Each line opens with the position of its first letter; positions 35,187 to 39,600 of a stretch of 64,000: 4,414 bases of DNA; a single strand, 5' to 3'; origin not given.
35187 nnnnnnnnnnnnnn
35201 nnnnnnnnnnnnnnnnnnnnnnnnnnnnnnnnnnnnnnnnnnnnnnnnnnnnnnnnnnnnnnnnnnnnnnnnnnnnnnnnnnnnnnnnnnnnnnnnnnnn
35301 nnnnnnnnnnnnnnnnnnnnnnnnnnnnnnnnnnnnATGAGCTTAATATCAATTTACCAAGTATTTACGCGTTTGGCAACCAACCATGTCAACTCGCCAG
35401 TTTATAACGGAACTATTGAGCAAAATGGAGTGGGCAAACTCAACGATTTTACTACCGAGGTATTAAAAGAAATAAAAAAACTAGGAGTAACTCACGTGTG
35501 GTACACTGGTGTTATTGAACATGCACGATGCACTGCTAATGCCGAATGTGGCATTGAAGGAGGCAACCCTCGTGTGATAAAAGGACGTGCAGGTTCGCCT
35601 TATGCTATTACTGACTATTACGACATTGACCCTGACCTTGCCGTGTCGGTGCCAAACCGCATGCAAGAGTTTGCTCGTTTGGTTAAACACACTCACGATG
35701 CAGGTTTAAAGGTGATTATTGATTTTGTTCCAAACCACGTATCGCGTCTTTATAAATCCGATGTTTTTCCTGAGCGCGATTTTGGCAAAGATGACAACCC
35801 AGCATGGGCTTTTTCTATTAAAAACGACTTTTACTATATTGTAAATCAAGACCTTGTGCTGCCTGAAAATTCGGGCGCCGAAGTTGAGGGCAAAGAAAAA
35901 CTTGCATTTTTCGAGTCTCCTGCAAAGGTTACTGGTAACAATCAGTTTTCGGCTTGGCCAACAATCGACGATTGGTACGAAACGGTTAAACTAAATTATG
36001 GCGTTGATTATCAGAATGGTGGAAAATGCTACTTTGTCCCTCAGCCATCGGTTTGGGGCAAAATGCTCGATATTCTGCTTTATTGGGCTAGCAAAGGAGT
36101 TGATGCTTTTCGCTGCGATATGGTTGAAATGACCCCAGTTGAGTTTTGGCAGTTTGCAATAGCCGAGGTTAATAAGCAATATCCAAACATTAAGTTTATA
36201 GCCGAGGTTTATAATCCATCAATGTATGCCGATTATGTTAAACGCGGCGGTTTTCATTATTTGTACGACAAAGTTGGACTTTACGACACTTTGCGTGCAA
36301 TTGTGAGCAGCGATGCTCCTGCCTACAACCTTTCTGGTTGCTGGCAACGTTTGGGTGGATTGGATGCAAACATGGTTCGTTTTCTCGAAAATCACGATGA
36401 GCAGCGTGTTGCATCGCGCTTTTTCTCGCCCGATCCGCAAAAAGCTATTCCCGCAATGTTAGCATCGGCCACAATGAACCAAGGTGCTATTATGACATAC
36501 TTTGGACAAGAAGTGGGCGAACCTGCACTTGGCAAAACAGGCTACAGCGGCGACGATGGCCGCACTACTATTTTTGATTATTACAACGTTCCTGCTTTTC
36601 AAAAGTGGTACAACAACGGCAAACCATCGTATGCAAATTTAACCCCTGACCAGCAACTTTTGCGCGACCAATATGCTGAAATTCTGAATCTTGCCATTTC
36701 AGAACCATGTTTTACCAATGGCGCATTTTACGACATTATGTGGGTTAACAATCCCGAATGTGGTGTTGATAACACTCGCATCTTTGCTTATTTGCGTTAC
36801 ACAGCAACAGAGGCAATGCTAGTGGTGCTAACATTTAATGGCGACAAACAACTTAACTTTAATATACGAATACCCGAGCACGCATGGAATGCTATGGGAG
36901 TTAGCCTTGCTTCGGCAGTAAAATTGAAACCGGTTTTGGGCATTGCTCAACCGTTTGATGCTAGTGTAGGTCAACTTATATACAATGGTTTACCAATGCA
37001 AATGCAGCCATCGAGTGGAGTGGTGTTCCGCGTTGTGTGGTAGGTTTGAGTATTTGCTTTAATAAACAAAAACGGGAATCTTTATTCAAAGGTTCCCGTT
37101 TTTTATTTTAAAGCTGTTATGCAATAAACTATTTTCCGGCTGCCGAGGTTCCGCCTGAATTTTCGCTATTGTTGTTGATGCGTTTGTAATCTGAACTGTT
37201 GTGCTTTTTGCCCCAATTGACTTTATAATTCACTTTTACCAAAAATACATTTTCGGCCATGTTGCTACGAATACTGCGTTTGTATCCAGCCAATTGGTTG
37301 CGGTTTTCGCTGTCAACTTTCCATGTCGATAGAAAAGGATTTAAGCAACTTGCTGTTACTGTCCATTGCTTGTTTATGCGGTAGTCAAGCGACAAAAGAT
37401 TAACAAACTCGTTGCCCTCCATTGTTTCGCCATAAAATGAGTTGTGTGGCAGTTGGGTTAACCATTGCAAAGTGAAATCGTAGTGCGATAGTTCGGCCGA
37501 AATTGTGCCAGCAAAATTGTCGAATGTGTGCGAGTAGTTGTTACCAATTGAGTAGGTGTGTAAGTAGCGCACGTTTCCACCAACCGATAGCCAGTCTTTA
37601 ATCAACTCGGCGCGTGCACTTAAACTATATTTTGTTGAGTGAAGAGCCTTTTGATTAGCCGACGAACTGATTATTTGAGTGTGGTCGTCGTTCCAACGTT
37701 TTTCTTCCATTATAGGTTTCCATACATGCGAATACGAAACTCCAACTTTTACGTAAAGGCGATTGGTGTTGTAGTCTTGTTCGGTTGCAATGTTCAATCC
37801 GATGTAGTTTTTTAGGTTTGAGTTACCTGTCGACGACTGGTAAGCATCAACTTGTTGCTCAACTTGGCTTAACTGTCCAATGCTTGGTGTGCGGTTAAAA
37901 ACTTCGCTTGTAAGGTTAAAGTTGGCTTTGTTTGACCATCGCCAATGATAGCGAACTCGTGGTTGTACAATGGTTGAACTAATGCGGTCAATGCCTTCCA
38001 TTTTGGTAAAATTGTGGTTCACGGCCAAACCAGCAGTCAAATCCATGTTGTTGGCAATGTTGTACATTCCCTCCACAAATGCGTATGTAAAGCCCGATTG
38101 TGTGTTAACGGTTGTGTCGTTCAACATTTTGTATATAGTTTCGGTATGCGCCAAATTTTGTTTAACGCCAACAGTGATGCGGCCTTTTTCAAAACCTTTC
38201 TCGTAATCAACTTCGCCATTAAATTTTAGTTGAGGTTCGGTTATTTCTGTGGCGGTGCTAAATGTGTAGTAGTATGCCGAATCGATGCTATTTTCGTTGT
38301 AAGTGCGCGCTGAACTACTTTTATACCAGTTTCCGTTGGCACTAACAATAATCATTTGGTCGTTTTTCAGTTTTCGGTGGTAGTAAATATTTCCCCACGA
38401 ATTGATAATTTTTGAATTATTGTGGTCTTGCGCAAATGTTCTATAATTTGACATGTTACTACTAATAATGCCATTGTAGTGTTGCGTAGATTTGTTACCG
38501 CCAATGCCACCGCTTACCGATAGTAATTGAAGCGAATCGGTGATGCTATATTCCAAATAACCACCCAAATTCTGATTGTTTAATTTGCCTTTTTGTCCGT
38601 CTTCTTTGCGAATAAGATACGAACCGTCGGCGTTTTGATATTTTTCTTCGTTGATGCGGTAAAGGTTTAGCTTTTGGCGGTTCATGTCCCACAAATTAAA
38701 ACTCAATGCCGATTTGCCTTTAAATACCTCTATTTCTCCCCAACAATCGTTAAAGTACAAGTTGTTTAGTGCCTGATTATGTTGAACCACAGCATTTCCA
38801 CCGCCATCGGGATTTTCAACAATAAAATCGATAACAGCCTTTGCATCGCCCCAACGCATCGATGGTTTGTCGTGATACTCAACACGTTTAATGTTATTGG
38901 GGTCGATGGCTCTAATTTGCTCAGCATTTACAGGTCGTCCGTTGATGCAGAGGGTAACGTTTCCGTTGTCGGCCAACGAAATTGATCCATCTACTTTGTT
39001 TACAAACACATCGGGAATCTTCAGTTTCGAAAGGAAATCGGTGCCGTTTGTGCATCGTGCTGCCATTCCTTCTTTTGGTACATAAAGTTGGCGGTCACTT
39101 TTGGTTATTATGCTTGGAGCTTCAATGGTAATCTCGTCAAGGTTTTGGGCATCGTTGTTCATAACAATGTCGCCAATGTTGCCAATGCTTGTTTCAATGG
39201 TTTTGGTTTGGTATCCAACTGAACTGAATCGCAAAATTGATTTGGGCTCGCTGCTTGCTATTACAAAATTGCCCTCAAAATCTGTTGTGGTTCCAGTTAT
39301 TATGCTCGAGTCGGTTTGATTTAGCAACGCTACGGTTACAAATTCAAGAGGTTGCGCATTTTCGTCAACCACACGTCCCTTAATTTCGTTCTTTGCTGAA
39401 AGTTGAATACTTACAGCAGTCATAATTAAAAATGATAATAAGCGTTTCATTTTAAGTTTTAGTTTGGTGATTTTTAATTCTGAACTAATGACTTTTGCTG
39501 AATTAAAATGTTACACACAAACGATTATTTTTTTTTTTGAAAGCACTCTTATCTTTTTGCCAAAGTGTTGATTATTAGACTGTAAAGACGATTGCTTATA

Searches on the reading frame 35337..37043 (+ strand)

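Call 44: search_protein_families(library=pfam, proteins=[window:35337-37043:+], max_evalue=0.00001)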
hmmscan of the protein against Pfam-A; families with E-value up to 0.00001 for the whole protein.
window:35337-37043:+ (568 aa): 1 family
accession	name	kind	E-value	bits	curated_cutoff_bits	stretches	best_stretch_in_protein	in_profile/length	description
PF00128.31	Alpha-amylase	-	4.6e-23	82.6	22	1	30-395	13-356/446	Alpha amylase, catalytic domain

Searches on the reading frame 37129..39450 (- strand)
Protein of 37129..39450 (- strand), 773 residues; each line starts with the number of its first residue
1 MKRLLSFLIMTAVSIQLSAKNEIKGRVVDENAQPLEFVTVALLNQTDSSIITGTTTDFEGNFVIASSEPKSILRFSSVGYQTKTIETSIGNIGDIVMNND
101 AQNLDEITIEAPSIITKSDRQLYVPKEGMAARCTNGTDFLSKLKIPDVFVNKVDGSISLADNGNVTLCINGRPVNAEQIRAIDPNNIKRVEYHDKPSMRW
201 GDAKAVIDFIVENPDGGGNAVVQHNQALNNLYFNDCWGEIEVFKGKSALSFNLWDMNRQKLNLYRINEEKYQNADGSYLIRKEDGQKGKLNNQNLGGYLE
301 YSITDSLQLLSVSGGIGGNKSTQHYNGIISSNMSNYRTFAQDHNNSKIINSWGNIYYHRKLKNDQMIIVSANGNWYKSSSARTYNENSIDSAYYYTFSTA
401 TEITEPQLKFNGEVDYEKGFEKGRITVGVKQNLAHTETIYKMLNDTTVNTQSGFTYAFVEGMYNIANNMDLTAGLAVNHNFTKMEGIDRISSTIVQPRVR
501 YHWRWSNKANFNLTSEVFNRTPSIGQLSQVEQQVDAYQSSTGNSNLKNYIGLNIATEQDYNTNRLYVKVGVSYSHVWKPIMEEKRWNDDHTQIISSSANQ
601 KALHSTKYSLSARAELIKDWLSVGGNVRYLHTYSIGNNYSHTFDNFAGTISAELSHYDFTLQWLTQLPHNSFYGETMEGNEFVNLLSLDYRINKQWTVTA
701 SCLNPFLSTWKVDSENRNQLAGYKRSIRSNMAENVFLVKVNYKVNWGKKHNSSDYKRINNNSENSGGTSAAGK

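Call 44: search_protein_families(library=pfam, proteins=[window:37129-39450:-], max_evalue=0.00001)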
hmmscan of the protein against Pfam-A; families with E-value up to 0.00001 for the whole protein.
window:37129-39450:- (773 aa): 2 families
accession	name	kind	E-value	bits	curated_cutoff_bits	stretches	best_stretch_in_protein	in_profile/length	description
PF13715.12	CarbopepD_reg_2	-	2.2e-12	47.3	32.2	1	23-108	1-87/88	CarboxypepD_reg-like domain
PF13620.12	CarboxypepD_reg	-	3.9e-10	40.4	32.3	1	23-86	2-65/82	Carboxypeptidase regulatory-like domain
